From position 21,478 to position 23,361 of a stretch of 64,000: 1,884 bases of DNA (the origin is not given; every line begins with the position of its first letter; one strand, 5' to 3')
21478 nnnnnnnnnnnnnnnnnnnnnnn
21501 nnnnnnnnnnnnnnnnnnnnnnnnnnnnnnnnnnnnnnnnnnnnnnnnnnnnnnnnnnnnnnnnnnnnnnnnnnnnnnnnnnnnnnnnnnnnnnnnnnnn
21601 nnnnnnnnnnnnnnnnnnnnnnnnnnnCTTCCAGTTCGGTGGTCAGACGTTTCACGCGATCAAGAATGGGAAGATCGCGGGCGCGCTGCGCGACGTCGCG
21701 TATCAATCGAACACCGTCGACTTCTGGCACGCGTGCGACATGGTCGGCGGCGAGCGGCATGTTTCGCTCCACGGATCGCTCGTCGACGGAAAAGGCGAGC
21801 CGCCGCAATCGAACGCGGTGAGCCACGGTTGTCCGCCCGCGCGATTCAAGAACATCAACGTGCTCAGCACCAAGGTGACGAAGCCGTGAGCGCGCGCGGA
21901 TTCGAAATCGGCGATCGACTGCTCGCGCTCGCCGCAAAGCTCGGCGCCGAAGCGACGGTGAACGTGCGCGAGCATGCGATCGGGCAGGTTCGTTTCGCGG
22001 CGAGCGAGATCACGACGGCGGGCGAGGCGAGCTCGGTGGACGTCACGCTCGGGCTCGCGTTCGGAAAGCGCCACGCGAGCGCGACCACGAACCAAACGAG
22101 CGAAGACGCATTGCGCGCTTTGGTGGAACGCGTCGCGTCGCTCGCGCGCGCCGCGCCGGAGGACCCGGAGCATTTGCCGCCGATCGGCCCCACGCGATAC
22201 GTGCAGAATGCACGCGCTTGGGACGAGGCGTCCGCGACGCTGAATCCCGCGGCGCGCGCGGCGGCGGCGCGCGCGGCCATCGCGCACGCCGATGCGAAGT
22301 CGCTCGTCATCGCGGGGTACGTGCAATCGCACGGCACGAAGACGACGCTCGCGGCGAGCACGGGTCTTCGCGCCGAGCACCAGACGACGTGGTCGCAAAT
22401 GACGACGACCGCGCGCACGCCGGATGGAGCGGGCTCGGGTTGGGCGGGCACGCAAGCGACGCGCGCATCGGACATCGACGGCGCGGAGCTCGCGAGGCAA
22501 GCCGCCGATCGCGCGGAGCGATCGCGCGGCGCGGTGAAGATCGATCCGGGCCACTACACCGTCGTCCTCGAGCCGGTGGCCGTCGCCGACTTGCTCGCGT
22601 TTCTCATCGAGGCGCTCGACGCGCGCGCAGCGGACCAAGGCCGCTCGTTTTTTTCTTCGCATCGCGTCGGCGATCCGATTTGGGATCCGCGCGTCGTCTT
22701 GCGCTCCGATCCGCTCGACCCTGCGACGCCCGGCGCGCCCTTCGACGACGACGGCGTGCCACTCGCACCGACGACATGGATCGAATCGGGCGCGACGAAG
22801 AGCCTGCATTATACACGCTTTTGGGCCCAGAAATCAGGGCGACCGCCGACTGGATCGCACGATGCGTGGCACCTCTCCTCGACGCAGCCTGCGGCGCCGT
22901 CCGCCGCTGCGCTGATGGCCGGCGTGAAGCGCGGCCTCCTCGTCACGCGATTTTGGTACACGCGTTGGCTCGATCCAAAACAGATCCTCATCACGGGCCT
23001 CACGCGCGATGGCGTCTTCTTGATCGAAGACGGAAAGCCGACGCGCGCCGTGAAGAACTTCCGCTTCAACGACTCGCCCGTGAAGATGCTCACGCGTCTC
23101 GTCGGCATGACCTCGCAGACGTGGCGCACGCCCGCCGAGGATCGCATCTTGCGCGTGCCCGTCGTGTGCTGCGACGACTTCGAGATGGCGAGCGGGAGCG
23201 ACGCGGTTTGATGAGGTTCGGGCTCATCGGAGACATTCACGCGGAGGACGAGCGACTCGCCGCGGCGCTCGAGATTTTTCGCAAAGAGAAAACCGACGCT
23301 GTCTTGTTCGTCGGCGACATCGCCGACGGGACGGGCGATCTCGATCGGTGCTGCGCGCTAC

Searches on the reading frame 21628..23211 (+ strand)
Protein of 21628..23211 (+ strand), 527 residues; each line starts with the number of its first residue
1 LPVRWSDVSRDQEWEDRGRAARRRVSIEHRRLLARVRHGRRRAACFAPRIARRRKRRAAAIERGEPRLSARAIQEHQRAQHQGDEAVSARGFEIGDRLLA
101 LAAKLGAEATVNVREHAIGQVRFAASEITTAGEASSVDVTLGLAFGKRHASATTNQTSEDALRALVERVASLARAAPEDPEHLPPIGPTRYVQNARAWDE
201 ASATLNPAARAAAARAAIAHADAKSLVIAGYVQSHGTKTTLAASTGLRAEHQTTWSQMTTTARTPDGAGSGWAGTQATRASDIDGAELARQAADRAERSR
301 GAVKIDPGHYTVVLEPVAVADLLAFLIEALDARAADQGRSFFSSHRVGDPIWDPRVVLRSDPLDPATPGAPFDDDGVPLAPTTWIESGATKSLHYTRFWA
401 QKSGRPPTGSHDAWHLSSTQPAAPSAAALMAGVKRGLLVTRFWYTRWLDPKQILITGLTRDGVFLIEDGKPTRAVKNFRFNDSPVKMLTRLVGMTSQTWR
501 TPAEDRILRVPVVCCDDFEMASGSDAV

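Call 73: search_protein_families(library=pfam, proteins=[window:21628-23211:+])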
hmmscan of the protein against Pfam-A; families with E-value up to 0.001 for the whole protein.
window:21628-23211:+ (527 aa): 3 families
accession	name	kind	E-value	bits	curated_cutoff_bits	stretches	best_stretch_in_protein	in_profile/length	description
PF19289.4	PmbA_TldD_3rd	-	2.4e-36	125.4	22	1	307-500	1-202/220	PmbA/TldA metallopeptidase C-terminal domain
PF19290.4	PmbA_TldD_2nd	-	5.7e-06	27.2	20.9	1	211-299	12-108/109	PmbA/TldA metallopeptidase central domain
PF01523.21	PmbA_TldD_1st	-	0.00019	21.9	20.9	1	120-173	12-65/65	PmbA/TldA metallopeptidase domain 1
